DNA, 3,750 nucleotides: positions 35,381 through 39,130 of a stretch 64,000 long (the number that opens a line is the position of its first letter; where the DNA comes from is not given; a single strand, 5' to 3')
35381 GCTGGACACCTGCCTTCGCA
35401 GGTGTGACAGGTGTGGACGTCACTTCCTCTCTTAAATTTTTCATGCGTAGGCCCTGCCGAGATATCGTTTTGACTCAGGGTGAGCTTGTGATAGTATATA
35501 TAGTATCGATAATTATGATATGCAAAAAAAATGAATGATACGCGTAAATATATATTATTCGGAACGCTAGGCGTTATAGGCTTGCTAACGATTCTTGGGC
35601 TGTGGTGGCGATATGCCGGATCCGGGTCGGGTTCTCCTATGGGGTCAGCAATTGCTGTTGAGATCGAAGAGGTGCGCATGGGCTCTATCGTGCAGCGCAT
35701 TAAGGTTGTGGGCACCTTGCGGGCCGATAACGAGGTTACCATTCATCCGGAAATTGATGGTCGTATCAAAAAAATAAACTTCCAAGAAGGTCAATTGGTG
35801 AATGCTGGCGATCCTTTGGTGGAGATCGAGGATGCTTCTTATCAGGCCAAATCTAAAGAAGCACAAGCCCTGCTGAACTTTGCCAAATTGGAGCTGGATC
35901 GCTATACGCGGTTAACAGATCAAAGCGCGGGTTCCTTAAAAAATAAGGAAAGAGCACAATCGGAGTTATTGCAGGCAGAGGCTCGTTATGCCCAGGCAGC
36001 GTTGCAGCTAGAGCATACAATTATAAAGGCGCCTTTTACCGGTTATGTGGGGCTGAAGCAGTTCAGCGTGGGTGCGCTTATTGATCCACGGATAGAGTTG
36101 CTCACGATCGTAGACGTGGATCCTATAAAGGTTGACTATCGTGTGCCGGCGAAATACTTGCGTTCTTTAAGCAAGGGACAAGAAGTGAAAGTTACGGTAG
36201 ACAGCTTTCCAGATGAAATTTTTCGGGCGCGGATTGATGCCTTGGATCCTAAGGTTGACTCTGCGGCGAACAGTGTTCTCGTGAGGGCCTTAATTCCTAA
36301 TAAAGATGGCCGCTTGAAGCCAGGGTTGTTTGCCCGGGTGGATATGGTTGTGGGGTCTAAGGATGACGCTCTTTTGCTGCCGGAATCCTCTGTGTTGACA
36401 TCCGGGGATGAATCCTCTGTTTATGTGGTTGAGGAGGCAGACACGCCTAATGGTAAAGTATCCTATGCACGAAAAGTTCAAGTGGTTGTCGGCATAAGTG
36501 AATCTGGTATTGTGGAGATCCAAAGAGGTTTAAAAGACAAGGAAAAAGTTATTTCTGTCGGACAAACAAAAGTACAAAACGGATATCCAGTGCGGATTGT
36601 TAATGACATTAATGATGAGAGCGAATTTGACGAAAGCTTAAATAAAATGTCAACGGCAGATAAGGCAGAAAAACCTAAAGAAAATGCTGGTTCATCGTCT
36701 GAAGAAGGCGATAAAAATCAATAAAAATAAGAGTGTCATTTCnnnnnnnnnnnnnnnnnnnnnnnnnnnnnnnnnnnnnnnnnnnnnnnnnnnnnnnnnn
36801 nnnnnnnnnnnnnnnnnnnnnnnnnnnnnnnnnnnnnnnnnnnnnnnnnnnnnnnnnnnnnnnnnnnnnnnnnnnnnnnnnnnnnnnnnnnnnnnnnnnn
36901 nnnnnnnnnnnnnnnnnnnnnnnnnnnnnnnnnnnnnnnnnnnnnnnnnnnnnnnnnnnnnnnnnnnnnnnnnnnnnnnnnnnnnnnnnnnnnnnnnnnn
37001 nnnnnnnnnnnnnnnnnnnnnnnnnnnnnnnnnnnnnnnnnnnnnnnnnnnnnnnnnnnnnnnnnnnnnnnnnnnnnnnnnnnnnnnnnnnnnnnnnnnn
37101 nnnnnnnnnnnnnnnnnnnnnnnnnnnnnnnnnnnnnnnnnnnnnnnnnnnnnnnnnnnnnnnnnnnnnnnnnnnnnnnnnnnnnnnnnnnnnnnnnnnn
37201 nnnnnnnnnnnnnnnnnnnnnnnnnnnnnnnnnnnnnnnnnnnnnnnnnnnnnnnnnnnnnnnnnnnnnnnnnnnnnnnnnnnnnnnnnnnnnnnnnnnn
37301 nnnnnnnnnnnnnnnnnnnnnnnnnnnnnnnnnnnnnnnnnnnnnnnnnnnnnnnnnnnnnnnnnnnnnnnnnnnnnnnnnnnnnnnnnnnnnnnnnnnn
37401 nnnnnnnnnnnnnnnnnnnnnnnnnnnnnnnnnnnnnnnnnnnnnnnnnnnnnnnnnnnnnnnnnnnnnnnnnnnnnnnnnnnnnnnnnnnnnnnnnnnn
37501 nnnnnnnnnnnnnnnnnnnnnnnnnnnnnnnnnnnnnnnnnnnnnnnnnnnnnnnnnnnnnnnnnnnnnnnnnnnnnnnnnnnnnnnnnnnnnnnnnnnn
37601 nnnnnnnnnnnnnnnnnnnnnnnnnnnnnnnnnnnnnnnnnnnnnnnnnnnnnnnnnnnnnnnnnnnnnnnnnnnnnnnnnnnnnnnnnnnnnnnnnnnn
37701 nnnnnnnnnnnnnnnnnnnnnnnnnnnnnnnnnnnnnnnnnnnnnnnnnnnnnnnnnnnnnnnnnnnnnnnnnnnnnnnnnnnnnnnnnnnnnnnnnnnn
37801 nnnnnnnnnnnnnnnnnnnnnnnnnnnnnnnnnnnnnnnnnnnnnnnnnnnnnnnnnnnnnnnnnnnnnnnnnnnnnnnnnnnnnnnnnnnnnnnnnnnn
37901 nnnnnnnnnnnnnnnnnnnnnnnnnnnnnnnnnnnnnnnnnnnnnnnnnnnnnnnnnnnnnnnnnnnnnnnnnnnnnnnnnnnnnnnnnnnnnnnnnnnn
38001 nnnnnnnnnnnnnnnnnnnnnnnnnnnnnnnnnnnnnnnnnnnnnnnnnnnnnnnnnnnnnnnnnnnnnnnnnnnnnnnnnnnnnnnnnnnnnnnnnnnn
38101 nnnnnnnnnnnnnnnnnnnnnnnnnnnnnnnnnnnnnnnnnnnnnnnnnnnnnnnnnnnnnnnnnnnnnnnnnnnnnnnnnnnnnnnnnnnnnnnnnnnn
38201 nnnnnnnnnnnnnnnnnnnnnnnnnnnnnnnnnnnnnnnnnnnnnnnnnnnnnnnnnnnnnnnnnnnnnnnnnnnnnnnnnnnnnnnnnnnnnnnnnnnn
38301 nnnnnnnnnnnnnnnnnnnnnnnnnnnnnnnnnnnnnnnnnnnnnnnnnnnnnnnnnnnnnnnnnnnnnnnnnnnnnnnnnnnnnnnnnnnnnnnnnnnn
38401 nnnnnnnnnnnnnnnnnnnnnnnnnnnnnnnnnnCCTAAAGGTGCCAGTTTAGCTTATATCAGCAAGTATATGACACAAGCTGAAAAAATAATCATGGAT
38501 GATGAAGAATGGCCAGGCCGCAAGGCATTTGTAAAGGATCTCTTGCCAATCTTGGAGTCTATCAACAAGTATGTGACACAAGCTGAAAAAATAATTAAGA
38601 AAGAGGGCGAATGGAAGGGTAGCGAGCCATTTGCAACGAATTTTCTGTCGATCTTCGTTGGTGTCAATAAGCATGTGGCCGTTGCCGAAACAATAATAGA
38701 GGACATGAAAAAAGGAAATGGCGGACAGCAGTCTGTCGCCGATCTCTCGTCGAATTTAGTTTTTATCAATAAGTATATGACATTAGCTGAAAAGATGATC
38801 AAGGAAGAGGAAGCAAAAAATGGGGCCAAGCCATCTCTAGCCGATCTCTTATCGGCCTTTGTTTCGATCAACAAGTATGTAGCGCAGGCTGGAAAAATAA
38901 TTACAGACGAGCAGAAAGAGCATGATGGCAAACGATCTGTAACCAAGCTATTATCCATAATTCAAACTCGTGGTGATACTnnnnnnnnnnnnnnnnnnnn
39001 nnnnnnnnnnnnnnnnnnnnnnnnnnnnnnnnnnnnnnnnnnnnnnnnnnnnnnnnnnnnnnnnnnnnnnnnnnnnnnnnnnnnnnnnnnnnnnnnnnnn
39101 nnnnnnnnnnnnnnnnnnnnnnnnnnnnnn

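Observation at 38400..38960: RND efflux pump with a five-unit ~39-aa tandem-repeat insertion in its periplasmic porter domain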

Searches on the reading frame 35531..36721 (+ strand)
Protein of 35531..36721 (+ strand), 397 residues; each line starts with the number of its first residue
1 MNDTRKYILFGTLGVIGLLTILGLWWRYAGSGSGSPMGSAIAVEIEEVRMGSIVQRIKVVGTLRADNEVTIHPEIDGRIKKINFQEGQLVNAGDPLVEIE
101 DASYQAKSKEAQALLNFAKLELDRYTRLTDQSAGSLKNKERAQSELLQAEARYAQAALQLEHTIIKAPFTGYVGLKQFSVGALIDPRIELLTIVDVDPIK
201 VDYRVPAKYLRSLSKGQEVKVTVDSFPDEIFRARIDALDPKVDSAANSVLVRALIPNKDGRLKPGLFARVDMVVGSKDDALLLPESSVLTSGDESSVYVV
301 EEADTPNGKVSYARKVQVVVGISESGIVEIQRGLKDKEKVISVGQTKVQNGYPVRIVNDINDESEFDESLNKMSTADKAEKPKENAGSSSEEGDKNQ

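Call 4: search_protein_families(library=pfam, proteins=[window:35531-36721:+], max_evalue=0.01)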
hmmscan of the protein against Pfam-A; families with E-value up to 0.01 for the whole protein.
window:35531-36721:+ (397 aa): 4 families
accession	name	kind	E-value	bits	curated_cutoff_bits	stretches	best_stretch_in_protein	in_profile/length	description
PF16576.10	HlyD_D23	-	7.1e-31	107.6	30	1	54-268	3-214/214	Barrel-sandwich domain of CusB or HlyD membrane-fusion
PF13437.12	HlyD_3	-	1.2e-22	81.1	22.2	2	165-265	2-106/106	HlyD family secretion protein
PF13533.13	Biotin_lipoyl_2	-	2.5e-07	30.8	29.8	1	69-100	1-32/32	Biotin-lipoyl like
PF00364.28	Biotin_lipoyl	-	0.0037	17.5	22.1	1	49-99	22-73/73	Biotin-requiring enzyme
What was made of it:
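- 35531..36724 (+): Periplasmic adaptor (MFP) gene, 397 aa, immediately upstream of the pump gene. Pfam HlyD_D23/HlyD_3 (call 4).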

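Call 25: search_protein_families(library=ncbifam, proteins=[window:35531-36721:+], max_evalue=1e-10)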
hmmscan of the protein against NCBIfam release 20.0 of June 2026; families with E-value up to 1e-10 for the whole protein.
window:35531-36721:+ (397 aa): 18 families
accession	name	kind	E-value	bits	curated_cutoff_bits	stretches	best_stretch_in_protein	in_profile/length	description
TIGR01730.1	RND_mfp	subfamily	3.8e-74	249.6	94.9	1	43-356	1-321/322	efflux RND transporter periplasmic adaptor subunit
NF008589.1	PRK11556.1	equivalog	6.9e-36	124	391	1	42-358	58-389/392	MdtA/MuxA family multidrug efflux RND transporter periplasmic adaptor subunit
TIGR00999.1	8a0102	subfamily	4e-34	118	319.3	1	87-344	1-266/271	CzcB/NccB family metal efflux transporter periplasmic adaptor subunit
NF045904.1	RND-peri-MexE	equivalog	2.1e-26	92.7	714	1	41-355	36-367/390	multidrug efflux RND transporter periplasmic adaptor subunit MexE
NF033834.1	RND_adapt_MexA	exception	1.2e-24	87.1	750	1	69-359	64-363/373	multidrug efflux RND transporter periplasmic adaptor subunit MexA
NF000272.2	OqxA_adapt_sub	exception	2.1e-23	83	835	1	39-354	38-377/391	multidrug efflux RND transporter periplasmic adaptor subunit OqxA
NF007132.1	PRK09578.1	equivalog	9.5e-22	77.3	512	1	41-368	38-387/396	MexX/AxyX family multidrug efflux RND transporter periplasmic adaptor subunit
NF011604.1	PRK15030.1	equivalog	1.7e-21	76.7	765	1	69-362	66-381/397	multidrug efflux RND transporter periplasmic adaptor subunit AcrA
TIGR00998.1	8a0101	subfamily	2.5e-20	72.7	390.8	1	114-245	161-285/334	EmrA/EmrK family multidrug efflux transporter periplasmic adaptor subunit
NF033138.2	RND-peri-MexC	equivalog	1.4e-19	70.5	625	1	44-355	39-370/375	MexC family multidrug efflux RND transporter periplasmic adaptor subunit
NF007362.0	PRK09859.1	equivalog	6.9e-19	68.2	738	1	69-360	62-375/385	multidrug transporter subunit MdtE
TIGR01843.1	type_I_hlyD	subfamily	9.3e-19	67.7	208.65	0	137-229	245-339/422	HlyD family type I secretion periplasmic adaptor subunit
NF045680.1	DiMtlExpIhpB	equivalog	5.4e-17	61.8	450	1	165-339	140-305/326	divalent metal ion exporter adaptor subunit IhpB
NF002939.0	PRK03598.1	equivalog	1e-15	57.7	393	0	140-249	182-291/332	secretion protein HlyD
NF007785.0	PRK10476.1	equivalog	1.1e-15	57.4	376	0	67-131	47-111/347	multidrug transporter subunit MdtN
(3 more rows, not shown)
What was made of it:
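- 35531..36724 (+): NCBIfam RND_mfp TIGR01730, 249.6 bits against a cut-off of 94.9 (call 25).
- On Tripartite RND efflux system: MFP gene at 35531..36724, TIGR01730 249.6 bits against 94.9 (call 25).
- Closest known: HAE-1-type RND multidrug efflux permeases. Same: Adaptor gene immediately upstream (calls 4, 25).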

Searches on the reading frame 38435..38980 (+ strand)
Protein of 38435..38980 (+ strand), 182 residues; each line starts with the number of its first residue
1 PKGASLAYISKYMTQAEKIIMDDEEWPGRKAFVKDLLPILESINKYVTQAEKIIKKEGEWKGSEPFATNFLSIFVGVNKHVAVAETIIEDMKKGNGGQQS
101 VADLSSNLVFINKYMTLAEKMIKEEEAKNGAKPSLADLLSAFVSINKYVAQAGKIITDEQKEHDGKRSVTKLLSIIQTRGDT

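Call 19: search_protein_representatives(protein=window:38435-38980:+)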
Query: 182 residues. Proteins with E-value up to 0.001 (for the whole library): 0; up to 1e-10: 0; up to 1e-30: 0. The best 0 are listed.
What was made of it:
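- Tried and rejected: phmmer of the repeat region (182 aa) against 1.84 billion representative proteins gave 0 hits at E <= 0.001 (call 19).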

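Call 43: predict_structure(protein=window:38498-38938:+)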
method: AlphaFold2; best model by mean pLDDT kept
length: 147 residues; sequences in the alignment: 1
mean_pLDDT: 89.4   pTM: 0.83
mean pLDDT of the five models: 89.4, 87.0, 85.8, 85.5, 85.1
residues with pLDDT >= 90: 108; 70-90: 31; 50-70: 6; < 50: 2
segments of 3 or more residues with pLDDT < 50: none
pLDDT, mean of each block of 10 residues (from residue 1): 73 95 93 87 91 92 94 88 95 92 91 91 94 92 65
secondary structure, 60 per line:
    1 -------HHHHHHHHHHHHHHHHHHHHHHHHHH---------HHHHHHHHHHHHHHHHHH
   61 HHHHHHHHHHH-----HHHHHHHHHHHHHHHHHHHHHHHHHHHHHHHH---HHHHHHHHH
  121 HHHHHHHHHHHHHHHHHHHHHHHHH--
elements in order: H8-33 H43-71 H77-108 H112-145
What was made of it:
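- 38510..38938 (+): Query-specific insertion (aa 590-732, 143 aa) relative to 83 homologues. It is predicted to form four long helices in an up-down four-helix bundle. Modelled alone (aa 586-732): pLDDT 89.4, pTM 0.83 (call 43).
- The insert alone folds confidently from a single sequence (pLDDT 89.4, pTM 0.83, call 43). The sequence encodes a confidently predicted, well-packed bundle (call 43). Aa 586-732, which includes helix 5, forms a complete four-helix bundle at pLDDT 89 (call 43).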

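Call 45: fold_search(model_id=the predicted structure, library=pdb)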
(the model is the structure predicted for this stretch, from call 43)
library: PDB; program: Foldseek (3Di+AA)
matches with E <= 10: 1111; with E <= 0.001: 0
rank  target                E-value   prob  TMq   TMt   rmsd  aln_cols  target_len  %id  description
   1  5vju                  2.1e-02  1.00  0.47  0.38   6.9       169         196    8  De Novo Photosynthetic Reaction Center Protein Variant Equipped with His-Tyr H-bond, Heme B, and Cd(II) ions (released 2018-04-25)
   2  2cj8_B                2.7e-02  1.00  0.60  0.61   3.6       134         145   14  Crystal Structure of a Cell Wall Invertase Inhibitor from Tobacco (pH 9.5) (released 2006-04-03)
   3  8d9p                  2.8e-02  1.00  0.45  0.37   7.4       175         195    9  De Novo Photosynthetic Reaction Center Protein Equipped with Heme B and Mn(II) cations (released 2022-09-28)
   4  9s9k_B                3.4e-02  0.97  0.38  0.33   9.2       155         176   16  S. islandicus CdvB (semi open) (released 2026-01-28)
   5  9s9k_A                4.0e-02  0.95  0.37  0.32  10.5       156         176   15  S. islandicus CdvB (semi open) (released 2026-01-28)
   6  5vtl                  4.4e-02  0.41  0.22  0.15  24.3       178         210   13  Structure of metacyclic invariant surface protein , Tb427.07.360, from Trypanosoma brucei. (released 2018-08-08)
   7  6gcm_B                4.8e-02  0.75  0.28  0.27  17.7       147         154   10  Escherichia coli DPS (released 2019-05-01)
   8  1x90_A                5.6e-02  1.00  0.66  0.66   3.1       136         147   10  Crystal structure of mutant form B of a pectin methylesterase inhibitor from Arabidopsis (released 2004-12-28)
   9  1rj1                  5.6e-02  1.00  0.50  0.49   5.0       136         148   16  Crystal Structure of a Cell Wall Invertase Inhibitor from Tobacco (released 2004-02-03)
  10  5vjs                  5.6e-02  1.00  0.51  0.41   6.7       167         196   13  De Novo Photosynthetic Reaction Center Protein Equipped with Heme B, a synthetic Zn porphyrin, and Zn(II) cations (released 2018-04-25)
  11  8d9o                  6.9e-02  0.97  0.43  0.34   8.9       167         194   11  De Novo Photosynthetic Reaction Center Protein in Apo-State (released 2022-09-28)
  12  2jsw_MODEL_1_A        7.6e-02  1.00  0.65  0.52   4.4       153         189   12  Solution Structure of the R13 Domain of Talin (released 2008-01-29)
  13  1x8z_A                7.6e-02  1.00  0.57  0.56   3.9       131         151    9  Crystal structure of a pectin methylesterase inhibitor from Arabidopsis thaliana (released 2004-12-28)
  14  2lqg_MODEL_1_A        8.0e-02  1.00  0.65  0.68   3.8       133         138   10  Solution Structure of the R4 domain of talin (released 2013-02-13)
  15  2rld_C                9.2e-02  1.00  0.62  0.76   3.3       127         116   12  CRYSTAL STRUCTURE OF A PROTEIN WITH UNKNOWN FUNCTION FROM S23 RIBOSOMAL PROTEIN FAMILY (BT_0352) FROM BACTEROIDES THET (released 2007-10-30)
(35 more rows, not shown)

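Call 63: search_protein_families(library=pfam, proteins=[window:38498-38938:+, window:38459-38968:+], max_evalue=10)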
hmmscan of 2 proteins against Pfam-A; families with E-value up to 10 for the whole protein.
window:38498-38938:+ (147 aa): 0 families

window:38459-38968:+ (170 aa): 2 families
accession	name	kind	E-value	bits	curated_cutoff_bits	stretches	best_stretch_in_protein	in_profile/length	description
PF20457.3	DUF6710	-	0.047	13.6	27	1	121-168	15-47/205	Family of unknown function (DUF6710)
PF25632.1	Fusello_VP2_Capsid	-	0.1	13.4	27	0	105-131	36-62/74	Fusellovirus capsid protein VP2 family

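Call 64: search_solved_structures(query=window:38498-38938:+, max_evalue=10)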
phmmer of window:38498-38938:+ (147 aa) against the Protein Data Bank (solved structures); distinct sequences matched with E-value up to 10: 2.
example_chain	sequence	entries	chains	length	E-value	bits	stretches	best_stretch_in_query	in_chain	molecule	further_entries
6tda_L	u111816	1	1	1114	0.83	13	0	13-77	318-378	Chromatin structure-remodeling complex protein RSC8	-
8uao_A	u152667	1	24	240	6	10.3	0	92-136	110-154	DpHF18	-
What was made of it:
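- Closest known: Generic up-down four-helix bundles. Different: There are no Pfam or PDB sequence hits (calls 63, 64).
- Tried and rejected: Pfam and PDB sequence searches of the insert found nothing significant (calls 63, 64).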

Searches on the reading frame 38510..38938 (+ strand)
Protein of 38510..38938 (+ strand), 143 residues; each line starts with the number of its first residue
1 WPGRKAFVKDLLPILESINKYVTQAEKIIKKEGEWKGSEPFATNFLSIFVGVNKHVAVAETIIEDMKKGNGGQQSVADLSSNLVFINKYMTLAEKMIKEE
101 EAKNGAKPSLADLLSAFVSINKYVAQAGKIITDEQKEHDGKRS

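Call 33: find_homologous_proteins(query=window:38510-38938:+, max_evalue=10)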
Query seq(143 aa): 47 candidates shared short words with the query, none scored E <= 10.
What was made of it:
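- Tried and rejected: A word-index search with the 143-aa insert returned nothing, not even the protein itself (call 33).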
